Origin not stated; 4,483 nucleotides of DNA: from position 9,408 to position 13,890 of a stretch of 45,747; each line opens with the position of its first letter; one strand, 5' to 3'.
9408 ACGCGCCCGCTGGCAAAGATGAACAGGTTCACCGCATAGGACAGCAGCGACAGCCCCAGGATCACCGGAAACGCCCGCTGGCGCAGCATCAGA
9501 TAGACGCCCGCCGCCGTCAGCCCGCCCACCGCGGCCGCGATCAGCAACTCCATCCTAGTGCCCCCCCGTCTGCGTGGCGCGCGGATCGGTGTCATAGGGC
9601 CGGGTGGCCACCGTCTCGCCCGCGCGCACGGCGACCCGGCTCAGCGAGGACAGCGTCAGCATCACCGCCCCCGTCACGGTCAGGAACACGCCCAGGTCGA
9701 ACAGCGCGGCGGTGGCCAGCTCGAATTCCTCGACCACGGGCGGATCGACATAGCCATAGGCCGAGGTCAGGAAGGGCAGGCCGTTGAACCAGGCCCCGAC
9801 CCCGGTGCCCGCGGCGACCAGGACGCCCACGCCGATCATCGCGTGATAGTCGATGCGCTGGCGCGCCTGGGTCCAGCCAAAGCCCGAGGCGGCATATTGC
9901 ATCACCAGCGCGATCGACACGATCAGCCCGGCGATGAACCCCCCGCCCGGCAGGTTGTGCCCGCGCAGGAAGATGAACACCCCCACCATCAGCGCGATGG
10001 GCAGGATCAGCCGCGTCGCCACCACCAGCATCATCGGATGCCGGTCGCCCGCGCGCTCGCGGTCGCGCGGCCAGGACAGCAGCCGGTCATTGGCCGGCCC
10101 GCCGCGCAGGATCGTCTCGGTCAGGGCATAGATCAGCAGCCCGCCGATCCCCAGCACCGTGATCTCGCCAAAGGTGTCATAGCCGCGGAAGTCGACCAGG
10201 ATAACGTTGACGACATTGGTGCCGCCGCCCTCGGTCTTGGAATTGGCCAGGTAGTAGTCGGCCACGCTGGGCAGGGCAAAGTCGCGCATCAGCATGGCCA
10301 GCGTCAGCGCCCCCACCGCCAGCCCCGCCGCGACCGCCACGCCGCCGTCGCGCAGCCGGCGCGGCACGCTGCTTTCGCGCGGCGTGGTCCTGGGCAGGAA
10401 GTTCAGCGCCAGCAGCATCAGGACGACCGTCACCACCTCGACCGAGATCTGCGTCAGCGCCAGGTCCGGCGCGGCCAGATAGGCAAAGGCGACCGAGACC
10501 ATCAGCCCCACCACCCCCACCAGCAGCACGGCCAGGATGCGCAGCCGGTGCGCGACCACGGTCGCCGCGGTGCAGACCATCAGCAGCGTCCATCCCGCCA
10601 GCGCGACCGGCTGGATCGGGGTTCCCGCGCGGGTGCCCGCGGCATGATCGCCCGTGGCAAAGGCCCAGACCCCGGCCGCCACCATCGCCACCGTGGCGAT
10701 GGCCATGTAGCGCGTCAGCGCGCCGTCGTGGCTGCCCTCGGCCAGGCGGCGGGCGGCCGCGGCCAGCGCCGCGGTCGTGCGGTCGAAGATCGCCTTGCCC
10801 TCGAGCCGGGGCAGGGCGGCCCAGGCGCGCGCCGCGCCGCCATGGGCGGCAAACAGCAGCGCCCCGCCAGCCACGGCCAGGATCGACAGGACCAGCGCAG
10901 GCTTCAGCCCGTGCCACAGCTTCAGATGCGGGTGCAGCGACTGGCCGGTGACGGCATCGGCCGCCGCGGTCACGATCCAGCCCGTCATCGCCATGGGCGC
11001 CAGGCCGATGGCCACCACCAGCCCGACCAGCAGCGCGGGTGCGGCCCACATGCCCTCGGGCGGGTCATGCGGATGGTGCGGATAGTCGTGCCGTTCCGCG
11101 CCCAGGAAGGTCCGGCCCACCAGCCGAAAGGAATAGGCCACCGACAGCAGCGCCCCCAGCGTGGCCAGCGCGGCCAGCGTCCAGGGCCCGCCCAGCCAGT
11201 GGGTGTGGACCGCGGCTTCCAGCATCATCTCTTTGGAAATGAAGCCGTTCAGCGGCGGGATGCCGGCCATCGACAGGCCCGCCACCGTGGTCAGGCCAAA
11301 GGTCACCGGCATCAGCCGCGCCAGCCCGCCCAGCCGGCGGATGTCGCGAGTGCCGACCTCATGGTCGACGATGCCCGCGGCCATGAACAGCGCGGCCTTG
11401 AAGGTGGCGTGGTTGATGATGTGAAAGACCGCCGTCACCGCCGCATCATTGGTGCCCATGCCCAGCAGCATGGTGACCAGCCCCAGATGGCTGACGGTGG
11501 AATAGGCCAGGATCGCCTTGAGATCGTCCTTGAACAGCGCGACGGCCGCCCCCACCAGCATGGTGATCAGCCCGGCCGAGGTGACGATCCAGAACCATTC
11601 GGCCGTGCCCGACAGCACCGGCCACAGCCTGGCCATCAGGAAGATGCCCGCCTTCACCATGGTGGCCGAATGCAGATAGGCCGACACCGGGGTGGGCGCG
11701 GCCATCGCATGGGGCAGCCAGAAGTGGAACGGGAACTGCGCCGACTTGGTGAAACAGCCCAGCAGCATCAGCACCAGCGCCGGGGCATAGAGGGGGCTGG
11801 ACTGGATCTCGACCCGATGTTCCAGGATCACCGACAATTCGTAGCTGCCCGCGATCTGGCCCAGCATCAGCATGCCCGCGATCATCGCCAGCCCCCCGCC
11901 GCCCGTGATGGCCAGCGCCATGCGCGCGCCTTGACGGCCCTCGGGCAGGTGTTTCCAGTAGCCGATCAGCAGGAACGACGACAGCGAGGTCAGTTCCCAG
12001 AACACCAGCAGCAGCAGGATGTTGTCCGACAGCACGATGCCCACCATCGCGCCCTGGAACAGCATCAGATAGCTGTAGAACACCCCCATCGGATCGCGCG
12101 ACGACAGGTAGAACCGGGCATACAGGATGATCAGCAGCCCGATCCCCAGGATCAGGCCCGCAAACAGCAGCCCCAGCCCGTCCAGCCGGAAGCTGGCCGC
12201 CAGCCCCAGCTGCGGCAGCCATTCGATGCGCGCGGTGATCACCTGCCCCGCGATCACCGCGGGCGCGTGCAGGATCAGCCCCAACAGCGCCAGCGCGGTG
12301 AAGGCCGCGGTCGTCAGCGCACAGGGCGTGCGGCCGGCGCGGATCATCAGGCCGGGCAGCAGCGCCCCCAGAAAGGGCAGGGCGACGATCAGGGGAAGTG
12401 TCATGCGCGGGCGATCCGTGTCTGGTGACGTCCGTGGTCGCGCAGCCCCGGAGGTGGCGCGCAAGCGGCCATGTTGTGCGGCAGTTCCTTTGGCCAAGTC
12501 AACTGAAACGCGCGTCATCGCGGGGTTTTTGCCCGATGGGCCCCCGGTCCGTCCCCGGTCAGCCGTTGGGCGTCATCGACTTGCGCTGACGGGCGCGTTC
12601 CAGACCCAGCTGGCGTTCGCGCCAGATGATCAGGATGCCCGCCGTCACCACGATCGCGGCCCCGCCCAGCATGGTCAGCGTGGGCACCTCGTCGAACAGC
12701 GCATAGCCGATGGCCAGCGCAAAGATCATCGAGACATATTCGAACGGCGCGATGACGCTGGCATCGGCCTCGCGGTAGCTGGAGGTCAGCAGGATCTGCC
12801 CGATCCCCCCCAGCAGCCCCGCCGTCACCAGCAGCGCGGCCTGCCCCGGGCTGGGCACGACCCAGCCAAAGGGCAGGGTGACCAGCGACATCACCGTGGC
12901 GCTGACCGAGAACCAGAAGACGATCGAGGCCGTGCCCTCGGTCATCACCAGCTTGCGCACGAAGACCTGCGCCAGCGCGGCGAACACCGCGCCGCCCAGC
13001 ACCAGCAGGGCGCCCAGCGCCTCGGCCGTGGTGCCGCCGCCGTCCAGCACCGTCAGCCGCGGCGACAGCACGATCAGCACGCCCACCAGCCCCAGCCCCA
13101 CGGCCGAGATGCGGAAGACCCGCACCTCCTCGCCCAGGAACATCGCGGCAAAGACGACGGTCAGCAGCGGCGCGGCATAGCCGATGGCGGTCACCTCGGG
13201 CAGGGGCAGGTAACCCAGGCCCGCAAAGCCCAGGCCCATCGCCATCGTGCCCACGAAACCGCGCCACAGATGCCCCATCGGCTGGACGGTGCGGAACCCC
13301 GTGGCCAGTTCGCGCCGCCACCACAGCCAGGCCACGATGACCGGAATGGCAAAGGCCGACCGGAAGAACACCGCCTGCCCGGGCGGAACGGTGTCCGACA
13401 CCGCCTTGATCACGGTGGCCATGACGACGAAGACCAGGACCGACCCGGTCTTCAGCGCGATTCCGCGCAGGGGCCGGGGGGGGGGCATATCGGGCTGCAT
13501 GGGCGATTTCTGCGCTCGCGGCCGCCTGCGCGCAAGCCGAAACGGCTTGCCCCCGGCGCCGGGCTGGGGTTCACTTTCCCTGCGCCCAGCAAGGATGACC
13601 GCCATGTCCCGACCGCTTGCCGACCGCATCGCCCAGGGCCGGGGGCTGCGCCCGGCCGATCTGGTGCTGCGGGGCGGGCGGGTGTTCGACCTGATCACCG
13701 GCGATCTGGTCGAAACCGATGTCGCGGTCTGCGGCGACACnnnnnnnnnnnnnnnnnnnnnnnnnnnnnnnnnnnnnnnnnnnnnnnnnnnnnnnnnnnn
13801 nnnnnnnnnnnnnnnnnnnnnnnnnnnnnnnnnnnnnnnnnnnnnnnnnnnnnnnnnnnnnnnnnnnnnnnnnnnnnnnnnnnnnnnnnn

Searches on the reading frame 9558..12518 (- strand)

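Call 68: search_protein_families(library=pfam, proteins=[window:9558-12518:-], max_evalue=0.001)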
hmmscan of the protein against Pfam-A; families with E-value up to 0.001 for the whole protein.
window:9558-12518:- (987 aa): 5 families
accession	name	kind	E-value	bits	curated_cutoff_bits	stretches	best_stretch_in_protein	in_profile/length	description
PF00361.26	Proton_antipo_M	-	1.5e-63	215.2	21.5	1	164-442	1-281/294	NADH:quinone oxidoreductase/Mrp antiporter, TM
PF04039.18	MnhB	-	1.8e-35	122.3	22.5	1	831-953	2-126/127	Domain related to MnhB subunit of Na+/H+ antiporter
PF20501.3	MbhE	-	9e-27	93.4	27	1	720-800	2-81/98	MBH, subunit E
PF13244.11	MbhD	-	1.8e-18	66.9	27.2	1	645-710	1-67/67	MBH, subunit D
PF00662.26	Proton_antipo_N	-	6.3e-06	26.4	24.5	1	104-143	7-46/51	NADH-Ubiquinone oxidoreductase (complex I), chain 5 N-terminus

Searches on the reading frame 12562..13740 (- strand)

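Call 68: search_protein_families(library=pfam, proteins=[window:12562-13740:-], max_evalue=0.001)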
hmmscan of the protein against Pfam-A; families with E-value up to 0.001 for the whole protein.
window:12562-13740:- (393 aa): 1 family
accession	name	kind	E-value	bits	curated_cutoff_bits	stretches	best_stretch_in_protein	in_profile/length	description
PF00892.27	EamA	-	6.1e-25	88.5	28.2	2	93-225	3-134/135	EamA-like transporter family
